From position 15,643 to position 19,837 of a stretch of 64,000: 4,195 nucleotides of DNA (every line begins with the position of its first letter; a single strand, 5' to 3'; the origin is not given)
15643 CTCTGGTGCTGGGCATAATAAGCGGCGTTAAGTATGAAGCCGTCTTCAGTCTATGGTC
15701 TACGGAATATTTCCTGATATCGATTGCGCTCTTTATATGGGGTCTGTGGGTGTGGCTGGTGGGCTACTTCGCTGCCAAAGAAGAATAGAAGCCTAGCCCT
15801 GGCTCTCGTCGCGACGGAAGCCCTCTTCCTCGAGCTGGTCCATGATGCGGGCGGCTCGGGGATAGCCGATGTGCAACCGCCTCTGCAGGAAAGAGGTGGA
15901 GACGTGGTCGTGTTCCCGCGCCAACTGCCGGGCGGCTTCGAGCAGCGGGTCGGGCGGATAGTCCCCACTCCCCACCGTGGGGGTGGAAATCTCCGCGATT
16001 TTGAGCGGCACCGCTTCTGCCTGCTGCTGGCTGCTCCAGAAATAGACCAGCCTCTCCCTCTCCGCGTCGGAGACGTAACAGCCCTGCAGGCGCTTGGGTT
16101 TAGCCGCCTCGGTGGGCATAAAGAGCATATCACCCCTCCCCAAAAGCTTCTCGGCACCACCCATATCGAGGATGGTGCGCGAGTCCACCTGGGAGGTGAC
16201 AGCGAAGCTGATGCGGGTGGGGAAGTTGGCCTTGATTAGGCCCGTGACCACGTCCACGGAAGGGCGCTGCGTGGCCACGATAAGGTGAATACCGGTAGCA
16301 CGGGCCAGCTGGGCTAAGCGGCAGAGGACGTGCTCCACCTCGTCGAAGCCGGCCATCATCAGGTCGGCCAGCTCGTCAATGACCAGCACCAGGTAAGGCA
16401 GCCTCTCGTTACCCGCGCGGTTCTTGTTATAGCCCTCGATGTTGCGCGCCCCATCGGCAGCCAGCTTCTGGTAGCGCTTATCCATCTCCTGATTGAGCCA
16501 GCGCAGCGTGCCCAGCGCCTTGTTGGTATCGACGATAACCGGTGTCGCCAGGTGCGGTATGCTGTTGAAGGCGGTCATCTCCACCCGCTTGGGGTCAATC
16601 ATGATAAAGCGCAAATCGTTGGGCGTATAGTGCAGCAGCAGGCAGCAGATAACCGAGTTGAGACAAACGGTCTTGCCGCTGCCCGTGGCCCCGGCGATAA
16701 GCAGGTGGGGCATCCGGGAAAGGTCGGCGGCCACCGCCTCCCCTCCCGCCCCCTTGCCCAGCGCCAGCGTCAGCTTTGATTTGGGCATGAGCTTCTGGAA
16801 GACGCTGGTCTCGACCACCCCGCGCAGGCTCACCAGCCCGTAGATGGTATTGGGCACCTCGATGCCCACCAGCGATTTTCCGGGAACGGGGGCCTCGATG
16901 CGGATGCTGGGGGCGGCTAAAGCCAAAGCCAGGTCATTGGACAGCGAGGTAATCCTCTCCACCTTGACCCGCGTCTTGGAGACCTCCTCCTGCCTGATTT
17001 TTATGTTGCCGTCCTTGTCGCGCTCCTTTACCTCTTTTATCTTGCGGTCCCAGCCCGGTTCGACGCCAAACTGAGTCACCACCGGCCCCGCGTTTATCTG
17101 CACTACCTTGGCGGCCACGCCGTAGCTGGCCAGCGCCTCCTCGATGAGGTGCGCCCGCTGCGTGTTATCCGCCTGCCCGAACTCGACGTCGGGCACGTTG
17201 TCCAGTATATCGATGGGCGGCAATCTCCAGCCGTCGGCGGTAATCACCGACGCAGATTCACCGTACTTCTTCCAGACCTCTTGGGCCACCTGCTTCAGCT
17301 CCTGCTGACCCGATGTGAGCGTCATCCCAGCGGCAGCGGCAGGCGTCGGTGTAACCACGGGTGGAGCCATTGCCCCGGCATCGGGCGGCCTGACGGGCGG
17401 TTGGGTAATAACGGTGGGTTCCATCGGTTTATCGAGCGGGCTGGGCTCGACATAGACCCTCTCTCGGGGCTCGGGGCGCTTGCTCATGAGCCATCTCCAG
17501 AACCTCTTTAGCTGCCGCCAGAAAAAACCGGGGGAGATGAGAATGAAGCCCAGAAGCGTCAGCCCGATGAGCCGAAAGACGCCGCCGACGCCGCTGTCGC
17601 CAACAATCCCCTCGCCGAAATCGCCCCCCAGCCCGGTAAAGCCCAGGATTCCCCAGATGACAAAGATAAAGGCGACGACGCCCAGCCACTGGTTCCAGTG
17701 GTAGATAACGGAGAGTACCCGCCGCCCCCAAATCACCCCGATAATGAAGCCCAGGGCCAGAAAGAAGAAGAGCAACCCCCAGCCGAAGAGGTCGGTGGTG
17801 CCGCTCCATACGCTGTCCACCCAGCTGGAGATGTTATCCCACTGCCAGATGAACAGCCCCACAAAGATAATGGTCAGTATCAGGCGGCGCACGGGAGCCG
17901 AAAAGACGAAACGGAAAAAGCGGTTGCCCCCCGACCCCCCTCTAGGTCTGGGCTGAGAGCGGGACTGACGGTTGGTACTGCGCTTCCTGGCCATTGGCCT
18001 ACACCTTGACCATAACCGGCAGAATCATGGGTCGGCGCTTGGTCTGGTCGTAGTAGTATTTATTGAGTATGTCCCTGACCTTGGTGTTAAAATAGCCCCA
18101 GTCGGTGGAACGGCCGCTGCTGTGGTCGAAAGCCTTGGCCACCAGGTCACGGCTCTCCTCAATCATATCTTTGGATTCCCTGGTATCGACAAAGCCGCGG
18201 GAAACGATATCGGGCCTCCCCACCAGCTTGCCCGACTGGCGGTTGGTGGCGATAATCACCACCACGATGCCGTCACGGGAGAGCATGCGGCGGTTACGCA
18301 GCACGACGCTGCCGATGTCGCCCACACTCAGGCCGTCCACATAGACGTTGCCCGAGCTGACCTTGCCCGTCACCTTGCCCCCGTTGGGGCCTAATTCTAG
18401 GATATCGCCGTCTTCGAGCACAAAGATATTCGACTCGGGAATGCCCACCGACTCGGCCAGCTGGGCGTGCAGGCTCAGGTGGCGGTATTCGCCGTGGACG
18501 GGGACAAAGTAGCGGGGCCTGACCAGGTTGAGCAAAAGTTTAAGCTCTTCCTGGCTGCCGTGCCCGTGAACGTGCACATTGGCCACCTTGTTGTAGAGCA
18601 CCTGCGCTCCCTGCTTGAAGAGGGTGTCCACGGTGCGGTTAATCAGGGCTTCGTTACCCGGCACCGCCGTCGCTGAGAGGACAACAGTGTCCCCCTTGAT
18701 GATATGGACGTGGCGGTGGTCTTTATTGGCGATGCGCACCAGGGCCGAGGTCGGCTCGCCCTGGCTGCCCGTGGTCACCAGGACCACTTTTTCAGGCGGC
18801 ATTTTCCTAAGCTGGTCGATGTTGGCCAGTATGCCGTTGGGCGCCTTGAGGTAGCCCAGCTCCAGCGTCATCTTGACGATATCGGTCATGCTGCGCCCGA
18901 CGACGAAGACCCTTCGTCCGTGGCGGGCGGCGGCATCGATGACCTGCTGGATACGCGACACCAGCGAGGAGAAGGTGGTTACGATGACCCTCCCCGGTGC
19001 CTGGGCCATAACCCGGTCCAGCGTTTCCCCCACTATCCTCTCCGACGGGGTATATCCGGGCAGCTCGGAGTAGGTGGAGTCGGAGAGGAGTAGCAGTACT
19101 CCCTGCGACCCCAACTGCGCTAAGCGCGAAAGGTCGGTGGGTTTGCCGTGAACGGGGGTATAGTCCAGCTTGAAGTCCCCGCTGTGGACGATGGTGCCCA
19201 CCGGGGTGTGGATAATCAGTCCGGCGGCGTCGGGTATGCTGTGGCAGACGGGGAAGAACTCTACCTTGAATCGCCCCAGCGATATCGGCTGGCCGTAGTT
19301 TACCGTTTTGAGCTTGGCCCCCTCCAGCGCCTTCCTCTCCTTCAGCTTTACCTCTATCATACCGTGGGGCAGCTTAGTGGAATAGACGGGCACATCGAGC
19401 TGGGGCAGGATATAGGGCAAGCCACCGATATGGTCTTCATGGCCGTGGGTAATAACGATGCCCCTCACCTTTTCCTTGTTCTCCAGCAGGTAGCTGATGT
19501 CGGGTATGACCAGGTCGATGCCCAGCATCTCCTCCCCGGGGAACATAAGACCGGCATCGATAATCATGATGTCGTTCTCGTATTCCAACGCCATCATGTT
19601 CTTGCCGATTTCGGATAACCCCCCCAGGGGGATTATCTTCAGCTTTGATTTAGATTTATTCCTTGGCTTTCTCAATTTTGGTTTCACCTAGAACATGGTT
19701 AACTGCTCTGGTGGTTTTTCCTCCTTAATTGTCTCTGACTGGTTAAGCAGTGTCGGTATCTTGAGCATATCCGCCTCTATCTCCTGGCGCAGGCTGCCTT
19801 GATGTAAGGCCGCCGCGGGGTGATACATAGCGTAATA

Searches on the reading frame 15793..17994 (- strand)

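Call 84: search_protein_families(library=pfam, proteins=[window:15793-17994:-], max_evalue=0.00001)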
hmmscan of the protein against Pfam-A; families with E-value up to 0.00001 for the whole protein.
window:15793-17994:- (733 aa): 3 families
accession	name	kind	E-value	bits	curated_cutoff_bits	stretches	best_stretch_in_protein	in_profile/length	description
PF01580.24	FtsK_SpoIIIE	-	5.9e-58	196.4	24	1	404-580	14-221/221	FtsK/SpoIIIE family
PF17854.6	FtsK_alpha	-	4.6e-28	97.8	22.9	1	258-382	1-101/101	FtsK alpha domain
PF09397.16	FtsK_gamma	-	2.1e-16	59.8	30.6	1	682-726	4-48/63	Ftsk gamma domain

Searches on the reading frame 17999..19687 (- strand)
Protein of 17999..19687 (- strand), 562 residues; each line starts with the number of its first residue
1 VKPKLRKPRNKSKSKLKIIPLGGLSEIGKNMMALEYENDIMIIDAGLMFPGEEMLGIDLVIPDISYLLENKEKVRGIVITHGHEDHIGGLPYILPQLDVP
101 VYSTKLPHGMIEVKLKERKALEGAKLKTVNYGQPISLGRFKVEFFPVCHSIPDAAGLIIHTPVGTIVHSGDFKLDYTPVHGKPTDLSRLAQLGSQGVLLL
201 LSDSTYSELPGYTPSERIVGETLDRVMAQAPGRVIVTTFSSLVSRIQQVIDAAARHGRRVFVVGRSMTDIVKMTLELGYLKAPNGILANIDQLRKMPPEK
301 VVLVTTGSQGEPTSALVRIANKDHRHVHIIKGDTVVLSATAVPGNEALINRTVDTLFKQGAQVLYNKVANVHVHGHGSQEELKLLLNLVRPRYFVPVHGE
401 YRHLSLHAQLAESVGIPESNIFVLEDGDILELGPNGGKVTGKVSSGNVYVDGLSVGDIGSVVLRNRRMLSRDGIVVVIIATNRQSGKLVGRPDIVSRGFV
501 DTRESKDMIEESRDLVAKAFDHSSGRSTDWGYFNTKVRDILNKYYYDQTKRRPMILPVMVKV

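Call 84: search_protein_families(library=pfam, proteins=[window:17999-19687:-], max_evalue=0.00001)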
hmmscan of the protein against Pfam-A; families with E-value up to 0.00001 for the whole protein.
window:17999-19687:- (562 aa): 5 families
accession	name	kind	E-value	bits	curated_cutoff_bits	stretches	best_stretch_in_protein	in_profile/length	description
PF22505.1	RNase_J_b_CASP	-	1.7e-47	160.8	27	1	232-356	2-126/126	Ribonuclease J, beta-CASP domain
PF17770.6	RNase_J_C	-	6.8e-28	98.1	23.8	1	462-562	1-102/102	Ribonuclease J C-terminal domain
PF07521.17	RMMBL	-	3.2e-14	53.1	21.6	1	367-416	7-58/63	Zn-dependent metallo-hydrolase RNA specificity domain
PF00753.33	Lactamase_B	-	5.8e-13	49.7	22.7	1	30-175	7-153/196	Metallo-beta-lactamase superfamily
PF12706.13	Lactamase_B_2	-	1.7e-12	47.8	27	1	68-173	25-144/200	Beta-lactamase superfamily domain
